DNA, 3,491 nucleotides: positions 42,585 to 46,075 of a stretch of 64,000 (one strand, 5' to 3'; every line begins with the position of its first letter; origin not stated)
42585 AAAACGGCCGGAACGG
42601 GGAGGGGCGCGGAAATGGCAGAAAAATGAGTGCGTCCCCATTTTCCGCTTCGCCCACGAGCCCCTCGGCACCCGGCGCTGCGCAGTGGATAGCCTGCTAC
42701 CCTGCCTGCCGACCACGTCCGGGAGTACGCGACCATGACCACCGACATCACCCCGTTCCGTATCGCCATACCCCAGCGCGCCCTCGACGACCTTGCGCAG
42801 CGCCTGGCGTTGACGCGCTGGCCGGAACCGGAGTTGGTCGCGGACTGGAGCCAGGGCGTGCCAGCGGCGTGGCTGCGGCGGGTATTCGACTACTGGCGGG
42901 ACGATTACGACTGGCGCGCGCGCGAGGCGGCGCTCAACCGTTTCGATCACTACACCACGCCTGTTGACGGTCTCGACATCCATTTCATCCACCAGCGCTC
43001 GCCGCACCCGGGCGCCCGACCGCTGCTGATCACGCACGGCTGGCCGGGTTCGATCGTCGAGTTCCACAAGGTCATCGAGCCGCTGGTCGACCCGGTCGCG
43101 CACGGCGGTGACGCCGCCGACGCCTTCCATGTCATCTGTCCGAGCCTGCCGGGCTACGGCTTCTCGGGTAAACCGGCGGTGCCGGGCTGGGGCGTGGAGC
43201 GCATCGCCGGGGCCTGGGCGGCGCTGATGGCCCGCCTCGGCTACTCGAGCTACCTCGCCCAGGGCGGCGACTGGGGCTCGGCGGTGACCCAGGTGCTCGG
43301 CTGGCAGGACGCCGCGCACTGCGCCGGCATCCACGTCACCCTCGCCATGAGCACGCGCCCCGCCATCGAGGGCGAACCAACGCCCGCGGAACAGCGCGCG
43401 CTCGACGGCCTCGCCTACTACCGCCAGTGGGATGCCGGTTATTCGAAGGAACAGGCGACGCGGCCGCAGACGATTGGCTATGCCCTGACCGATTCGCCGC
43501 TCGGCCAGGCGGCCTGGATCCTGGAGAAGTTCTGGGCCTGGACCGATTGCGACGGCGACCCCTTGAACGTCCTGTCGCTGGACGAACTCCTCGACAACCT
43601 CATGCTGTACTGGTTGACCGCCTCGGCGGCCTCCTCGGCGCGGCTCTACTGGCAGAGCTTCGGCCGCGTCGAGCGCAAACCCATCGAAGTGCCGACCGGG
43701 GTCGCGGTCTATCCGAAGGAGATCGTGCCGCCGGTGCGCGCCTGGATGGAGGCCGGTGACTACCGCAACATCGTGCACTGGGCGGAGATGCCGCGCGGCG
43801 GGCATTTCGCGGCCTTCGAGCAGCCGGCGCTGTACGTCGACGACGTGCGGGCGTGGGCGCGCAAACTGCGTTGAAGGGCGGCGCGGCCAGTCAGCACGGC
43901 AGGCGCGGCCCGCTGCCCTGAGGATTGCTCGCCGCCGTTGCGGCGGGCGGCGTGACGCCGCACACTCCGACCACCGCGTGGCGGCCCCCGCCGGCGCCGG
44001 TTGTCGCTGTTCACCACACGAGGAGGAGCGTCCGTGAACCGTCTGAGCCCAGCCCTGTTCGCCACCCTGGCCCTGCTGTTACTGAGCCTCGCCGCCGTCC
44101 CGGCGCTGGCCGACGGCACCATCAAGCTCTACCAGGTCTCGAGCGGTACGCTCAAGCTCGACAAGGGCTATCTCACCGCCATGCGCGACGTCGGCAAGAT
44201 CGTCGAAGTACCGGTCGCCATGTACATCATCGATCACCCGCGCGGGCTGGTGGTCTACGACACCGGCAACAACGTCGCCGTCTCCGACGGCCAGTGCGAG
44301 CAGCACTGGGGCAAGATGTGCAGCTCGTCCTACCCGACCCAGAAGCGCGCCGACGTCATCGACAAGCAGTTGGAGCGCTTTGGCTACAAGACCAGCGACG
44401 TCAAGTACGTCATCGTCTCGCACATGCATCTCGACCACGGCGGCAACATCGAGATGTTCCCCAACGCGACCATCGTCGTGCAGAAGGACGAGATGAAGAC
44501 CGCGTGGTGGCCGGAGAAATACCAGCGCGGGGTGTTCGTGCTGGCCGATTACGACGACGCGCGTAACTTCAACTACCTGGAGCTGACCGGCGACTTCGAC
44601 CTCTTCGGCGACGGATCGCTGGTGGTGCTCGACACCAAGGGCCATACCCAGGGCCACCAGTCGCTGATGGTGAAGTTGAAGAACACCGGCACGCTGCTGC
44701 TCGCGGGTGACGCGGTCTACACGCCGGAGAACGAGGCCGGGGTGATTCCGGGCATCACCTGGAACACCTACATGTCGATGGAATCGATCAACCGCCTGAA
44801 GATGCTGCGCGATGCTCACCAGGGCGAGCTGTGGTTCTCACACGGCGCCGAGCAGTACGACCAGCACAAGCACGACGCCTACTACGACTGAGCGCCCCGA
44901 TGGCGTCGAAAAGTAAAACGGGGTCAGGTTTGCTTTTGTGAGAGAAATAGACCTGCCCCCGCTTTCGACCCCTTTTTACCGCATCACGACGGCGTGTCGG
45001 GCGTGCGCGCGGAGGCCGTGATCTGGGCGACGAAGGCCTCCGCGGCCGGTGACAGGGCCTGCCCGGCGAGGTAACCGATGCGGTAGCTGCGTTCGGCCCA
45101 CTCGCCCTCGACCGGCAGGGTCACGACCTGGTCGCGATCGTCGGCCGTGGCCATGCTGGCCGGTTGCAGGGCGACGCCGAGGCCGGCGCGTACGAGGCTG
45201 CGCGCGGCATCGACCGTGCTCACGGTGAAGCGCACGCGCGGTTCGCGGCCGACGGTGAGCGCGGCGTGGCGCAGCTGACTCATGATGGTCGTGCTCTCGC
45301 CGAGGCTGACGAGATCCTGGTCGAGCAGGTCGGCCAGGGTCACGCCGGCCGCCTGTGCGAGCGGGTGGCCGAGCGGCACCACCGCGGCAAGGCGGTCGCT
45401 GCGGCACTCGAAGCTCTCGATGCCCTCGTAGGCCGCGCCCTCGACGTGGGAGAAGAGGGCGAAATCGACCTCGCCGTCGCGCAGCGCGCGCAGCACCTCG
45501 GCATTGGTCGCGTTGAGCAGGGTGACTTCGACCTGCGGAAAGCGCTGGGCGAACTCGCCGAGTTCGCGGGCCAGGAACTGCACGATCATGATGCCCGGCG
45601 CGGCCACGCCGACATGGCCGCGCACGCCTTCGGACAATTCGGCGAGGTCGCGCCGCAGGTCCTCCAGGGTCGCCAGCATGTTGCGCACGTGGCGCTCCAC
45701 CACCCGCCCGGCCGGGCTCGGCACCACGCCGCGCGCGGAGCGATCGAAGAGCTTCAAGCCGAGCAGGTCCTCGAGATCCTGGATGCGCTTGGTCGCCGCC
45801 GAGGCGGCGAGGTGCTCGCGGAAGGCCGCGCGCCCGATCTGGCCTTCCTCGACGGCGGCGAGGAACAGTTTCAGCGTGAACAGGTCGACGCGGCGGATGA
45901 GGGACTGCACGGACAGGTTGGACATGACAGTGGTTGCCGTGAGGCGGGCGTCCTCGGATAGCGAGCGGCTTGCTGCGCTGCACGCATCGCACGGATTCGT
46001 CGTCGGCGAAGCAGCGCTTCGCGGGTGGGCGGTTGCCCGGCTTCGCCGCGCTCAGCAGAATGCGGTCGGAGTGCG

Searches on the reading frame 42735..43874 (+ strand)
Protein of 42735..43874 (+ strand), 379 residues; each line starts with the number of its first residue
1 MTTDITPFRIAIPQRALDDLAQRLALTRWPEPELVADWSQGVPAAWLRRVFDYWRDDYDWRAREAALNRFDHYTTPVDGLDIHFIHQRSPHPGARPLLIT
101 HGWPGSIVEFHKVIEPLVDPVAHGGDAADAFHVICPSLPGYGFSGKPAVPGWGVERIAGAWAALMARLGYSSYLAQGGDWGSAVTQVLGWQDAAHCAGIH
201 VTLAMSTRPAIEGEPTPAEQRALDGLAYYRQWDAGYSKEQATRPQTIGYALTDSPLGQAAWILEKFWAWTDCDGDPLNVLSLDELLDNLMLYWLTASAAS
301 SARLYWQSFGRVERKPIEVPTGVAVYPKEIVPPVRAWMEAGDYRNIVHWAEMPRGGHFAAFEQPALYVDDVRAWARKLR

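Call 5: search_protein_families(library=pfam, proteins=[window:42735-43874:+])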
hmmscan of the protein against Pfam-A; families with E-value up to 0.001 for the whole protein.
window:42735-43874:+ (379 aa): 2 families
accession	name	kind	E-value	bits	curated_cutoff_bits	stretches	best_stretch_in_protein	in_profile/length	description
PF06441.18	EHN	-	7.7e-42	142.3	22.8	1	5-110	1-107/107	Epoxide hydrolase N terminus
PF00561.26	Abhydrolase_1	-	1.9e-11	44.6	25.8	1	96-197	2-95/245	alpha/beta hydrolase fold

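Call 6: search_protein_families(library=ncbifam, proteins=[window:42735-43874:+])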
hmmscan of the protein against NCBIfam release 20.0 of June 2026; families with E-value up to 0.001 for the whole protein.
window:42735-43874:+ (379 aa): 1 family
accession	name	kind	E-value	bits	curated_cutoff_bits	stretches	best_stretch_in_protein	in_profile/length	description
NF002873.0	PRK03204.1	equivalog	5.7e-05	22.6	466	1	96-199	36-129/286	haloalkane dehalogenase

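Call 47: search_protein_families(library=ncbifam, proteins=[window:42735-43874:+])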
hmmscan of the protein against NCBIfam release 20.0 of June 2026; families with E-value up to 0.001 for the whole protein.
window:42735-43874:+ (379 aa): 1 family
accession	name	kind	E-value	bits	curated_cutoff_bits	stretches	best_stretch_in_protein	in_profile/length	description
NF002873.0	PRK03204.1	equivalog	5.7e-05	22.6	466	1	96-199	36-129/286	haloalkane dehalogenase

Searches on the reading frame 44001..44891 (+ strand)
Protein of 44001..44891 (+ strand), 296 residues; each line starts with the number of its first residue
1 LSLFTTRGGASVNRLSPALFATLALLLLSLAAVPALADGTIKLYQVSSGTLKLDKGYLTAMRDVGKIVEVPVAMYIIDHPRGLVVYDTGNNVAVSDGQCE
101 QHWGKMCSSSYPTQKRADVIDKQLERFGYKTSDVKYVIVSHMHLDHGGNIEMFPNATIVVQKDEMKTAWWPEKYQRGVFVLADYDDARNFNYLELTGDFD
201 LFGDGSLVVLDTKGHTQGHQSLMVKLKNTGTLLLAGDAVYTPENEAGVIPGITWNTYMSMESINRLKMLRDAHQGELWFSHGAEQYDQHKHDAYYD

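Call 8: search_protein_families(library=pfam, proteins=[window:44001-44891:+])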
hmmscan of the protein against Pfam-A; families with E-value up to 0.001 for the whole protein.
window:44001-44891:+ (296 aa): 1 family
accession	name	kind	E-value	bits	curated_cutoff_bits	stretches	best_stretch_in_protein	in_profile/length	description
PF00753.33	Lactamase_B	-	1.1e-15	58.5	22.7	1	70-269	4-187/196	Metallo-beta-lactamase superfamily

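Call 47: search_protein_families(library=ncbifam, proteins=[window:44001-44891:+])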
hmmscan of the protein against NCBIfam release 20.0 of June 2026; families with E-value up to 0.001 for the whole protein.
window:44001-44891:+ (296 aa): 21 families
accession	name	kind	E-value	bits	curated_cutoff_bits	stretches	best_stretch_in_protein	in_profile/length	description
NF045700.1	AHLLactAttM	equivalog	1.8e-56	191.5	390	1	41-291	2-255/257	AttM family quorum-quenching N-acyl homoserine lactonase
NF045699.1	AHLLactAiiA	equivalog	1.5e-44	152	375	1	42-290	4-245/251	quorum-quenching N-acyl homoserine lactonase AiiA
NF047976.1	lactonase_AhlS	equivalog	1.5e-39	135.7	475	1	41-295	3-275/276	AhlS family quorum-quenching N-acyl homoserine lactonase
NF047925.1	pyridox_lacton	equivalog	3.9e-39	135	325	1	42-294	5-265/268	4-pyridoxolactonase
NF033105.1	bla_subclass_B3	equivalog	3.8e-10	39.5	240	1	114-230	42-161/257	subclass B3 metallo-beta-lactamase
NF047979.1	lactonase_AidB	equivalog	6.8e-09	35.4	360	1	121-274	81-243/271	AidB family quorum-quenching N-acyl homoserine lactonase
NF047919.1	lactonase_YtnP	equivalog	8.2e-08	31.8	425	1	89-281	56-251/274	YtnP family quorum-quenching lactonase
NF012229.1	bla_class_B_core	domain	1e-07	32.2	100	1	114-223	35-137/139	metallo-beta-lactamase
NF000287.1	SMB1_fam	exception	7.5e-07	28.8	400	1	113-155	62-104/280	SMB-1 family subclass B3 metallo-beta-lactamase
NF012140.0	blaBJP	exception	2.1e-06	26.8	600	1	115-227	75-189/294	BJP family subclass B3 metallo-beta-lactamase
NF000459.2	blaSPG-1_fam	exception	3.4e-06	26.4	550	1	116-226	72-182/285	SPG-1 family subclass B3 metallo-beta-lactamase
NF000405.1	HARLDQ_not_B3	exception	9.1e-06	25.4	350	1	115-243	60-189/267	HARLDQ motif MBL-fold protein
NF000427.2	blaCAU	exception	1.9e-05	24.1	500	1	104-151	36-83/262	CAU/MBL1b family subclass B3 metallo-beta-lactamase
NF000457.2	blaPEDO-1_fam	exception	2.8e-05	23.7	550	1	117-229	74-189/286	PEDO-1 family subclass B3 metallo-beta-lactamase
NF000469.2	CAR_gen_B3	exception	0.00014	21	500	1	122-232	101-212/311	CAR family subclass B3 metallo-beta-lactamase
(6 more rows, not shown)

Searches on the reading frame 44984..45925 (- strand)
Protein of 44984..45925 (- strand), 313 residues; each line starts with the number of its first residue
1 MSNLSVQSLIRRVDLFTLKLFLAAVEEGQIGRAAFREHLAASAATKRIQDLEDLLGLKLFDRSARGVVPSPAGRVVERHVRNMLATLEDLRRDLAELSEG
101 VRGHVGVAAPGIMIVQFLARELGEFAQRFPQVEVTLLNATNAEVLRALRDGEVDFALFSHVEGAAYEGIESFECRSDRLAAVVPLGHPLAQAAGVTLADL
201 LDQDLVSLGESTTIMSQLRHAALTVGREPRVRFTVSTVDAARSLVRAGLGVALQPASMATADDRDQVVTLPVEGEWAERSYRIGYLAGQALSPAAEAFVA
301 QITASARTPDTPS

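Call 8: search_protein_families(library=pfam, proteins=[window:44984-45925:-])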
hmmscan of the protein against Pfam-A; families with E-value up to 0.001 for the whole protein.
window:44984-45925:- (313 aa): 2 families
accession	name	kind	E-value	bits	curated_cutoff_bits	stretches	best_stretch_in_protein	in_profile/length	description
PF03466.25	LysR_substrate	-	8.3e-43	146.6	28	1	99-305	2-207/209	LysR substrate binding domain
PF00126.33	HTH_1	-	8.1e-16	58.2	26.6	1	18-74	4-60/60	Bacterial regulatory helix-turn-helix protein, lysR family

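Call 47: search_protein_families(library=ncbifam, proteins=[window:44984-45925:-])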
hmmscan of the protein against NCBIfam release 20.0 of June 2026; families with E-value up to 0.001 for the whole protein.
window:44984-45925:- (313 aa): 54 families (the best 25 are shown)
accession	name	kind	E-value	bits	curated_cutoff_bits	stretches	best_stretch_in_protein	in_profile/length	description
NF053705.1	TransRegGltCGpos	equivalog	1.8e-38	132.5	350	1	17-301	5-288/300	glutamate biosynthesis transcriptional regulator GltC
NF047520.1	trans_act_CidR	equivalog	3.6e-36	124.9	415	1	14-299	2-285/292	cidABC operon transcriptional activator CidR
NF007439.0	PRK09986.1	equivalog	1e-33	117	290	1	10-275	4-269/296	LysR family transcriptional regulator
NF008416.0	PRK11242.1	equivalog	6.8e-31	107.7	277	1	18-307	6-292/300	transcriptional regulator CynR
TIGR03339.1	phn_lysR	subfamily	1.3e-29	103.3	341.1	1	18-300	2-277/279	aminoethylphosphonate catabolism associated LysR family transcriptional regulator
NF045775.1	acetoin_reg_AlsR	exception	3.7e-28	98.8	430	1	15-265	3-253/290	acetoin biosynthesis transcriptional regulator AlsR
NF040786.1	LysR_Sec_metab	equivalog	3.8e-28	98.3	250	1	14-303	2-295/298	selenium metabolism-associated LysR family transcriptional regulator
NF009325.0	PRK12680.1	equivalog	6.3e-27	94.7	482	1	26-272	15-261/327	LysR family transcriptional regulator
NF009326.0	PRK12681.1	equivalog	2.6e-26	92.8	436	1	42-291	31-280/324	HTH-type transcriptional regulator CysB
NF052633.1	LysR_TF_PsrA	exception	1.1e-25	90.2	540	1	13-279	5-269/297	L-proline-binding transcription factor PsrA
TIGR02424.1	TF_pcaQ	equivalog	2.9e-23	82.2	303.8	1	12-306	2-298/300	pca operon transcription factor PcaQ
NF009327.0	PRK12684.1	subfamily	5.1e-23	81.8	402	1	31-273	20-262/313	CysB family HTH-type transcriptional regulator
NF007307.0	PRK09791.1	equivalog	1.9e-22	79.7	336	1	12-303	4-294/302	LysR family transcriptional regulator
NF045990.1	TransRegCbbRRhodb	equivalog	4.5e-21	75.2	450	1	14-304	7-298/304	LysR family regulator CbbR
NF007385.0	PRK09906.1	equivalog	4.7e-21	75.2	356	1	15-302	3-287/296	DNA-binding transcriptional regulator HcaR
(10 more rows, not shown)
